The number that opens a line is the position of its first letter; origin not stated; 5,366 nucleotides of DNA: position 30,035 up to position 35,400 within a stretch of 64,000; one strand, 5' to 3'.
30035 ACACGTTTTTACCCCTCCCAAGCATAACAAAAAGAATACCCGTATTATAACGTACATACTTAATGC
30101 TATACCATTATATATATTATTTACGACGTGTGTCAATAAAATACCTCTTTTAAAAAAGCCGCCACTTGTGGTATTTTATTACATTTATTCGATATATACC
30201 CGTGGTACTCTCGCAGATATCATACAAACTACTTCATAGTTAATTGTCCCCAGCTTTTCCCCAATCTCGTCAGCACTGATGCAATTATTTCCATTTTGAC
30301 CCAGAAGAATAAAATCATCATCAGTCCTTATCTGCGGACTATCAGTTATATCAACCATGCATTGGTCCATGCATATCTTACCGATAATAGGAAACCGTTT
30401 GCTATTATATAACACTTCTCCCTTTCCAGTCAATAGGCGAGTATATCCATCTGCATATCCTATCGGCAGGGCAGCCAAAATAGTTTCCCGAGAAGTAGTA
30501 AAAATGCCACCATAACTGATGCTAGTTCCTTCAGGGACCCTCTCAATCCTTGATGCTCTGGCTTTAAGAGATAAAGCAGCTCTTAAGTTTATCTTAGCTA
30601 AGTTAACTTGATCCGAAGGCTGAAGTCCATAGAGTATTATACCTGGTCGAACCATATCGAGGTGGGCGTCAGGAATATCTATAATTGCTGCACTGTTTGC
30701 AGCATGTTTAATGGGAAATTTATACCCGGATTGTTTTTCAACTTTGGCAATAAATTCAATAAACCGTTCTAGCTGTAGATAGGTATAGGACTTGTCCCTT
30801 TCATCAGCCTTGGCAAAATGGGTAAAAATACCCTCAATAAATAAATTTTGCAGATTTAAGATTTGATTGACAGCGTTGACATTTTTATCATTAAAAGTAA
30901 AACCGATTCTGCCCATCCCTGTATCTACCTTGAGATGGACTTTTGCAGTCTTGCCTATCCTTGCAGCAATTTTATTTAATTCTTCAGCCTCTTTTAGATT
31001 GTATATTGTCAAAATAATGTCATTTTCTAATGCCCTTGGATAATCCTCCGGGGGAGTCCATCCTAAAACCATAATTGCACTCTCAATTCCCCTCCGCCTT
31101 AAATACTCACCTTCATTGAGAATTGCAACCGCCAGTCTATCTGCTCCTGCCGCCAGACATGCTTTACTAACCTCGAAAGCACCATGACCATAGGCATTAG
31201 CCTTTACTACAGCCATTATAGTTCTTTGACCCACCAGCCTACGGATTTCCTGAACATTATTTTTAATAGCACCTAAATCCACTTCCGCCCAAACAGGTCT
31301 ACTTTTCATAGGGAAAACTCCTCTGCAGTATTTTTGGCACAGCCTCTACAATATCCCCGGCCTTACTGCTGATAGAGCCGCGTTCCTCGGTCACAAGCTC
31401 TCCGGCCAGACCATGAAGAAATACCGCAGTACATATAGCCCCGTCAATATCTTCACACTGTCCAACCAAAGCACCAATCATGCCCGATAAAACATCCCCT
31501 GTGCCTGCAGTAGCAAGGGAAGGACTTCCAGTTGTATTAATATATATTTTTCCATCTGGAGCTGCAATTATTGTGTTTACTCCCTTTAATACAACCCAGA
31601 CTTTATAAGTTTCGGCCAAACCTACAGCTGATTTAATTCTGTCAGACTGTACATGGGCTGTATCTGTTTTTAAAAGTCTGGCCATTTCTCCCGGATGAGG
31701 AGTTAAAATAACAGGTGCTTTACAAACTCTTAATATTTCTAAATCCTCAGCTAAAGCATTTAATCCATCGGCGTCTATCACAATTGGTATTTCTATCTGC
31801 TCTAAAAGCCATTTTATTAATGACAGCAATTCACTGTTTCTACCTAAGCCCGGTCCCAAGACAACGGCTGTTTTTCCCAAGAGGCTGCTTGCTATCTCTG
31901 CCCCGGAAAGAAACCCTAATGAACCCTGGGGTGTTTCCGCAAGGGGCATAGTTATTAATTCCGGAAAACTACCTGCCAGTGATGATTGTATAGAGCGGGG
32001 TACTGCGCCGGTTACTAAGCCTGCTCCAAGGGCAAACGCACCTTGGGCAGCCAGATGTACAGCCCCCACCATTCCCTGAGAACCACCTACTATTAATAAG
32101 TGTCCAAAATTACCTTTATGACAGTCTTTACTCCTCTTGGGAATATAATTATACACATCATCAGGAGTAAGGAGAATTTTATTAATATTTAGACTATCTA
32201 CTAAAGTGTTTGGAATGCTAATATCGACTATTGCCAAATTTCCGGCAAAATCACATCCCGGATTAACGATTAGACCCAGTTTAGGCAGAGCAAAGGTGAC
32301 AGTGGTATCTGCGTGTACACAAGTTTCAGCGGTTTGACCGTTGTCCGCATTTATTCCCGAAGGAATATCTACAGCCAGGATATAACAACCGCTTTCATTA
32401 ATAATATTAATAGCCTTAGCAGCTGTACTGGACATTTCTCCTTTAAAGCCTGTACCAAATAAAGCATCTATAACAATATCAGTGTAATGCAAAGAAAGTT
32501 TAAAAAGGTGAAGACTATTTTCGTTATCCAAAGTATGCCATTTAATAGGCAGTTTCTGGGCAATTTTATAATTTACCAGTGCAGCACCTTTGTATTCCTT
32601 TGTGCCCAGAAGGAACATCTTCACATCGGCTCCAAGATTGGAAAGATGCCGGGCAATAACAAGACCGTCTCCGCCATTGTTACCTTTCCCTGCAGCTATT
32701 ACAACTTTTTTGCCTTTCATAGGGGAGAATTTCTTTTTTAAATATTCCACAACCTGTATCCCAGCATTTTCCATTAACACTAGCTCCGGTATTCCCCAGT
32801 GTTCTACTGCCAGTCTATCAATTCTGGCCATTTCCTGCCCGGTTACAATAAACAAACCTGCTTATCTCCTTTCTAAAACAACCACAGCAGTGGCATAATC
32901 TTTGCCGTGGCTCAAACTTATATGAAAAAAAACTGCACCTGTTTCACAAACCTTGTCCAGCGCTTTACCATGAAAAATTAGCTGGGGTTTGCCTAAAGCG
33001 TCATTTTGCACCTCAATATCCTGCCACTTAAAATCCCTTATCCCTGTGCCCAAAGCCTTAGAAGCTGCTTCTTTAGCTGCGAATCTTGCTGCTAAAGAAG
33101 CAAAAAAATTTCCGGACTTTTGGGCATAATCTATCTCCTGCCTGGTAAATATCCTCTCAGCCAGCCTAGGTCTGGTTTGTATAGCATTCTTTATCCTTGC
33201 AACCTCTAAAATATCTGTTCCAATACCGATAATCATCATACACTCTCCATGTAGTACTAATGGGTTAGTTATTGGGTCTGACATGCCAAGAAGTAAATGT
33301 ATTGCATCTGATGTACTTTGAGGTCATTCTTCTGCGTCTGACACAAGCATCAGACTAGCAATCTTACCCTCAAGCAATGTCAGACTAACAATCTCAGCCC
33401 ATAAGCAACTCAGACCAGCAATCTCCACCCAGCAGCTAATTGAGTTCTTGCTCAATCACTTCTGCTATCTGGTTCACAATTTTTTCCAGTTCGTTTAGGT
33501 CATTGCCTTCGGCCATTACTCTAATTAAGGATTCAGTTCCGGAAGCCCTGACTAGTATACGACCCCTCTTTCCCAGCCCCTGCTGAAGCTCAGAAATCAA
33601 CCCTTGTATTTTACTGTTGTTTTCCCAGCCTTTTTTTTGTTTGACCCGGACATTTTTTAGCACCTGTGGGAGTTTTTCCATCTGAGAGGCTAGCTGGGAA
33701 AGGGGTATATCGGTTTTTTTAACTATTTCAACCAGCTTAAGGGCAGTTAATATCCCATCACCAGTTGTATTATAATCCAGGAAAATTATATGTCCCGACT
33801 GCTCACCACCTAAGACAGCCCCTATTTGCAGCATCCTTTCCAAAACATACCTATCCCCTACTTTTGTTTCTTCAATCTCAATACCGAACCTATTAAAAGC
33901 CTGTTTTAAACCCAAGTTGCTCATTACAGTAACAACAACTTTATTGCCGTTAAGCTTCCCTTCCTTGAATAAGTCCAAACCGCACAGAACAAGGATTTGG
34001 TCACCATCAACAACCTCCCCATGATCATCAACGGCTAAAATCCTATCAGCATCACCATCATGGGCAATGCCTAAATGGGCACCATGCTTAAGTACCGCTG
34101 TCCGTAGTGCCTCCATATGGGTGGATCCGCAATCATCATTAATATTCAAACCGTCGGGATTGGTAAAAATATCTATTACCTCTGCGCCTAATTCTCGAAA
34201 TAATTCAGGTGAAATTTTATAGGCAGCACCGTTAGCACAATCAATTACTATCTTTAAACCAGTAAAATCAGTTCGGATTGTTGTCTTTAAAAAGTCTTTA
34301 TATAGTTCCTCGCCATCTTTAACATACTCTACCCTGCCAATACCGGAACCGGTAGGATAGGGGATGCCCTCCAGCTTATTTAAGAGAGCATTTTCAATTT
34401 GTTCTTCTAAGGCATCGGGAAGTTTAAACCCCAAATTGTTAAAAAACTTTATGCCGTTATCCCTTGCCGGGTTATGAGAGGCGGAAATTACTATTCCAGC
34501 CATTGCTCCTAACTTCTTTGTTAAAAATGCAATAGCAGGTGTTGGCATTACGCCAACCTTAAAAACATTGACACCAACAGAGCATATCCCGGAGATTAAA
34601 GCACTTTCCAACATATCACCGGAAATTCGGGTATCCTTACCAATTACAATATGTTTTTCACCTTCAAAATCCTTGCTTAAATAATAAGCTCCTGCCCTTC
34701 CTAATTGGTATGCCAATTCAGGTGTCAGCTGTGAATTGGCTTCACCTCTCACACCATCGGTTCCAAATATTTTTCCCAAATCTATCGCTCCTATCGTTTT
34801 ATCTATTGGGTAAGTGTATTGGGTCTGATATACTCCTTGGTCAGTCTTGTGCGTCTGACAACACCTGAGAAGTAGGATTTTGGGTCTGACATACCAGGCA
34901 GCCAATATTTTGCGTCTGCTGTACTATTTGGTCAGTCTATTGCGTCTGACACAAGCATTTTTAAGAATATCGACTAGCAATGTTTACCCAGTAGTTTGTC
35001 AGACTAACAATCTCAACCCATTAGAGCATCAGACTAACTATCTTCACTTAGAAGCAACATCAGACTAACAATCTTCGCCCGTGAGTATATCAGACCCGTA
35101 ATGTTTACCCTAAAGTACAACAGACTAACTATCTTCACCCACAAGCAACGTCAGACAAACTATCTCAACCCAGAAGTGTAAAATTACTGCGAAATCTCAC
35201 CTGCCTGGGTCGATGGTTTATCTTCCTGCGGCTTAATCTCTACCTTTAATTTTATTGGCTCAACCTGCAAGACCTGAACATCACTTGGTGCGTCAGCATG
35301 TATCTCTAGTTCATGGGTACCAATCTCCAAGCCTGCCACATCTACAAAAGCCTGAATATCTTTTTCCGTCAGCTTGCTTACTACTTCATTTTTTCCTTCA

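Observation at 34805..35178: Family-B ~30-bp mosaic repeats occupy spacers inside conserved operons, in both orientations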

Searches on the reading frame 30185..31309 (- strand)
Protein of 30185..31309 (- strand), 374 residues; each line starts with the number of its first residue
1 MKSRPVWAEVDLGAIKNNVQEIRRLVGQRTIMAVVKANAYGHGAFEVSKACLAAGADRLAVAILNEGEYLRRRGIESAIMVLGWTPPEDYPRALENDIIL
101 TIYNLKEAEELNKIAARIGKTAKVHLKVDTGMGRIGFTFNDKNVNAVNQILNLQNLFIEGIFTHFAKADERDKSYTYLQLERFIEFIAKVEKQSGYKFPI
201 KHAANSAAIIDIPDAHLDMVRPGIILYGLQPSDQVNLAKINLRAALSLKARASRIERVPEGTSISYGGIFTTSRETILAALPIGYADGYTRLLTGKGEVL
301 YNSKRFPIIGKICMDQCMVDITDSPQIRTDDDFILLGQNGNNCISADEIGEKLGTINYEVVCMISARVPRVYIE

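Call 8: search_protein_families(library=pfam, proteins=[window:30185-31309:-])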
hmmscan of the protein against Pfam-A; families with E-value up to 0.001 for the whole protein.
window:30185-31309:- (374 aa): 2 families
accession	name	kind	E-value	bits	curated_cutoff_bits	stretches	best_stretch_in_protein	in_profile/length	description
PF01168.26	Ala_racemase_N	-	2e-76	257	24.1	1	10-231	1-220/220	Alanine racemase, N-terminal domain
PF00842.27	Ala_racemase_C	-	3.3e-45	153.2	25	1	245-372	1-127/127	Alanine racemase, C-terminal domain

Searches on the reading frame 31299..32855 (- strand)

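Call 8: search_protein_families(library=pfam, proteins=[window:31299-32855:-])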
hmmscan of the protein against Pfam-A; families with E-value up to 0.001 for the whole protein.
window:31299-32855:- (518 aa): 3 families
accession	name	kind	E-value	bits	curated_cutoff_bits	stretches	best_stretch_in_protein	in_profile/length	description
PF01256.23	Carb_kinase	-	4.6e-57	193.7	27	1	253-507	1-241/242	NAD(P)H-hydrate dehydratase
PF03853.21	YjeF_N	-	3.4e-51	174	24.9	1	25-194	2-169/169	YjeF-related protein N-terminus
PF08543.17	Phos_pyr_kin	-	7.6e-05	22.6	27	1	373-477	110-224/246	Phosphomethylpyrimidine kinase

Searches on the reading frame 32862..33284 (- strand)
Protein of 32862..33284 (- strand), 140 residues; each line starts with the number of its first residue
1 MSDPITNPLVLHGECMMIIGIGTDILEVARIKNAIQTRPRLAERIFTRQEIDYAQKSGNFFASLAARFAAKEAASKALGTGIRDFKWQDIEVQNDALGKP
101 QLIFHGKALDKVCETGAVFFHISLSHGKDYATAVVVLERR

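Call 7: search_protein_families(library=pfam, proteins=[window:32862-33284:-])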
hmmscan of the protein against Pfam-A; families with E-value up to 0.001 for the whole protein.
window:32862-33284:- (140 aa): 1 family
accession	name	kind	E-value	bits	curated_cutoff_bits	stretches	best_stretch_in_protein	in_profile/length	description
PF01648.25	ACPS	-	3.5e-19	69.3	25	1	20-134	1-110/111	4'-phosphopantetheinyl transferase superfamily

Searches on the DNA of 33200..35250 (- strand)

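Call 68: search_rna_families(source=window, start=33200, end=35250, threshold=evalue, max_evalue=1)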
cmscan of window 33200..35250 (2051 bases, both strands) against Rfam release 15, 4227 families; matches with E-value up to 1: 0.
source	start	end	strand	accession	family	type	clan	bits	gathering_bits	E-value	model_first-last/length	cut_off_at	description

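Call 81: search_dna_similar(query=window:34800-35185:-, collection=plasmids, mode=distant, max_evalue=0.001, max_rows=10)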
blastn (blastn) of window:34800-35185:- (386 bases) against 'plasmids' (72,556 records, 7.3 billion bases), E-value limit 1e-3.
No match.

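Call 82: search_dna_similar(query=window:34800-35185:-, collection=phages, mode=distant, max_evalue=0.001, max_rows=10)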
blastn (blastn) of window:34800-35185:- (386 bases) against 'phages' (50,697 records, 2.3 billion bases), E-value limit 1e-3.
No match.
